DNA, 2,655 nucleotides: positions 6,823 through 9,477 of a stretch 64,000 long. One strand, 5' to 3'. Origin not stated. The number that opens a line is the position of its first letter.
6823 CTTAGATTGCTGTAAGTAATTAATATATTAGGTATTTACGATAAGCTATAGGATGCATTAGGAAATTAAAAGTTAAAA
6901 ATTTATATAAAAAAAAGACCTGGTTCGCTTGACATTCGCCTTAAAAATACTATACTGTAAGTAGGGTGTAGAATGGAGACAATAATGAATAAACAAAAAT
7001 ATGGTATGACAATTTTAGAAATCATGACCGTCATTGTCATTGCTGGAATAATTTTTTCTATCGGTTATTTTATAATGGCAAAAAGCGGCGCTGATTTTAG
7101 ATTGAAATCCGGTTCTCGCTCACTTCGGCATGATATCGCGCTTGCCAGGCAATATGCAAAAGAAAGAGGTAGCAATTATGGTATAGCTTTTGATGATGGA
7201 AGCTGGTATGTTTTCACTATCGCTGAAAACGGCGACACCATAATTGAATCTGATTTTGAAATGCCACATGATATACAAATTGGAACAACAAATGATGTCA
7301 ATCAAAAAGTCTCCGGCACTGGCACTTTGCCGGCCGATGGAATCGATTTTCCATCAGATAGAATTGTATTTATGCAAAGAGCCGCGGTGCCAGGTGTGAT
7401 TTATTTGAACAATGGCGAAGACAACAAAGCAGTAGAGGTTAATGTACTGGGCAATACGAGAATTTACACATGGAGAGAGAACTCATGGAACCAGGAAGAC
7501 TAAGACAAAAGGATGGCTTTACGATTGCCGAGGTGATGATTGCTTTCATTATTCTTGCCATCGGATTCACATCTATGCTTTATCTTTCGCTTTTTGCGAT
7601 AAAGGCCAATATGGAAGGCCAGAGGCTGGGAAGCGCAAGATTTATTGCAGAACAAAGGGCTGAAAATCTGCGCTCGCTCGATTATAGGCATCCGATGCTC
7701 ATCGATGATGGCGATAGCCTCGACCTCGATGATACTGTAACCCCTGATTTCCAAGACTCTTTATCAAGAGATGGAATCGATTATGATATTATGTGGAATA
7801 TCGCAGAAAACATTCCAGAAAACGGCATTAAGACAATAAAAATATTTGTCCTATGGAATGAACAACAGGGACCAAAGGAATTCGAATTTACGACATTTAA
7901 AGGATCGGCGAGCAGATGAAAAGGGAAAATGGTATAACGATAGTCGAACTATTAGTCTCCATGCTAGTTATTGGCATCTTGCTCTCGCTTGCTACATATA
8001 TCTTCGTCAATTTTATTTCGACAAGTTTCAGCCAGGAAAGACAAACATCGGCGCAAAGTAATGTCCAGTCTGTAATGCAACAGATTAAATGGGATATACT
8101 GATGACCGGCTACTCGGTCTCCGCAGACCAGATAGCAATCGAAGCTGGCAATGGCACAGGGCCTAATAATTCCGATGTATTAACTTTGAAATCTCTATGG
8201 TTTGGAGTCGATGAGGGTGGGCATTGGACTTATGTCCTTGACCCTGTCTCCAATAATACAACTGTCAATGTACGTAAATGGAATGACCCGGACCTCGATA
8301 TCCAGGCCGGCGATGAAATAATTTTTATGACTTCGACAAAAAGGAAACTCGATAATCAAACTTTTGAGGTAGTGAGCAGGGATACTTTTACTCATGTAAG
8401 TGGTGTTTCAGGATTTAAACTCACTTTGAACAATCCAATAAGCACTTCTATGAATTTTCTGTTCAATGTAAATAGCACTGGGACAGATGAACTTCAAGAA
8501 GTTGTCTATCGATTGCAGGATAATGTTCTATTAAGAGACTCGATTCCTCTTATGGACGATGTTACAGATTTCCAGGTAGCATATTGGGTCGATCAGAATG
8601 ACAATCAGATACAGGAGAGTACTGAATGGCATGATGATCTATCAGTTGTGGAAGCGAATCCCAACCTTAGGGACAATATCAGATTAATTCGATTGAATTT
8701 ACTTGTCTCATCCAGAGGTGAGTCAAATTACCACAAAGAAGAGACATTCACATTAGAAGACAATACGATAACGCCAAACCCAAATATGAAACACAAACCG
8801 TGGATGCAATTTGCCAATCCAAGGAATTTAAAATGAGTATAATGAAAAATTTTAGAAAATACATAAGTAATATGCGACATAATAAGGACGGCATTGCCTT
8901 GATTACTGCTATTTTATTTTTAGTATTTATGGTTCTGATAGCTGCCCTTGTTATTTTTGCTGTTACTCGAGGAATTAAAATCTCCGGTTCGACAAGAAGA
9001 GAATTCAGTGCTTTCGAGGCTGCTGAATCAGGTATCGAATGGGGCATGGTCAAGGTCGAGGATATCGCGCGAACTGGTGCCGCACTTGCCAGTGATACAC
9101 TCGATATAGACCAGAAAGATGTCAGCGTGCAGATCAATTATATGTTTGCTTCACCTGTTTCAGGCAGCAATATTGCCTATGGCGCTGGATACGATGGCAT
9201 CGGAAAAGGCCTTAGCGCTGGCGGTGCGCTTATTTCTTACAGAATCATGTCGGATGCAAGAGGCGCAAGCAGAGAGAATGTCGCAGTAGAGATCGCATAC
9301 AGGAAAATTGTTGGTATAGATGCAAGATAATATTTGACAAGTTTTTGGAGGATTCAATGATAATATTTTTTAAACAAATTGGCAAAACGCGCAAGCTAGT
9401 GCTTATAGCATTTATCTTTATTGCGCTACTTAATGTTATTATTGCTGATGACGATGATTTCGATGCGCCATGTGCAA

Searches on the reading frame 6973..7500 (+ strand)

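Call 111: search_protein_families(library=pfam, proteins=[window:6973-7500:+], max_evalue=0.001)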
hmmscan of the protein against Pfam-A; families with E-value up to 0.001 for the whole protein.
window:6973-7500:+ (176 aa): 1 family
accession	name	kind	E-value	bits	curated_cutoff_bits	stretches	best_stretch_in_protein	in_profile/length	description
PF12019.13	GspH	-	3.8e-05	24.6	21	1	49-160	3-108/108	Type II transport protein GspH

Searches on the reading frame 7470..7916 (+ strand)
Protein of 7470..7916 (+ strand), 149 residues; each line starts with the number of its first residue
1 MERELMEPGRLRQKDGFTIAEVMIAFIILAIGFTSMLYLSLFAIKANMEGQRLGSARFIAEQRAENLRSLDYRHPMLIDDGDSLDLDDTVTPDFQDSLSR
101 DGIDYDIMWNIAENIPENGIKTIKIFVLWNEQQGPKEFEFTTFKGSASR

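Call 111: search_protein_families(library=pfam, proteins=[window:7470-7916:+], max_evalue=0.001)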
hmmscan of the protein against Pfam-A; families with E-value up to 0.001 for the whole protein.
window:7470-7916:+ (149 aa): 1 family
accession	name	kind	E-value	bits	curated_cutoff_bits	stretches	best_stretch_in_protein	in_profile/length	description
PF07963.17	N_methyl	-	5e-05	23.1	21.2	1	12-36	2-26/27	Prokaryotic N-terminal methylation motif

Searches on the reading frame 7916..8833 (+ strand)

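Call 111: search_protein_families(library=pfam, proteins=[window:7916-8833:+], max_evalue=0.001)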
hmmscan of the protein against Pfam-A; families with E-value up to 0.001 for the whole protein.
window:7916-8833:+ (306 aa): 2 families
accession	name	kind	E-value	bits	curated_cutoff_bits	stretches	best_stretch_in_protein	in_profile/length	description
PF16074.10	PilW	-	1.1e-07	32.3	26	1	186-290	7-108/124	Type IV Pilus-assembly protein W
PF07963.17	N_methyl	-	1.7e-05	24.6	21.2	1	1-26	1-26/27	Prokaryotic N-terminal methylation motif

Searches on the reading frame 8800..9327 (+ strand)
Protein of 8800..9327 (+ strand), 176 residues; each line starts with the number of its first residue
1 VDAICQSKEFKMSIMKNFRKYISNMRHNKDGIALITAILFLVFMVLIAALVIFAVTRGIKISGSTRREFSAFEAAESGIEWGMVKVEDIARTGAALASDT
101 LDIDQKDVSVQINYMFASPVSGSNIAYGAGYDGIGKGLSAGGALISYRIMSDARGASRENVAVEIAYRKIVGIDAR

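Call 111: search_protein_families(library=pfam, proteins=[window:8800-9327:+], max_evalue=0.001)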
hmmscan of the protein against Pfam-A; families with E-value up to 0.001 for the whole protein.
window:8800-9327:+ (176 aa): 1 family
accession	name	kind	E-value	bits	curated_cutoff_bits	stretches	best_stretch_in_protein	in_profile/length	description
PF14341.11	PilX_N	-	1.5e-06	28.5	25.5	1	31-80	2-51/51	PilX N-terminal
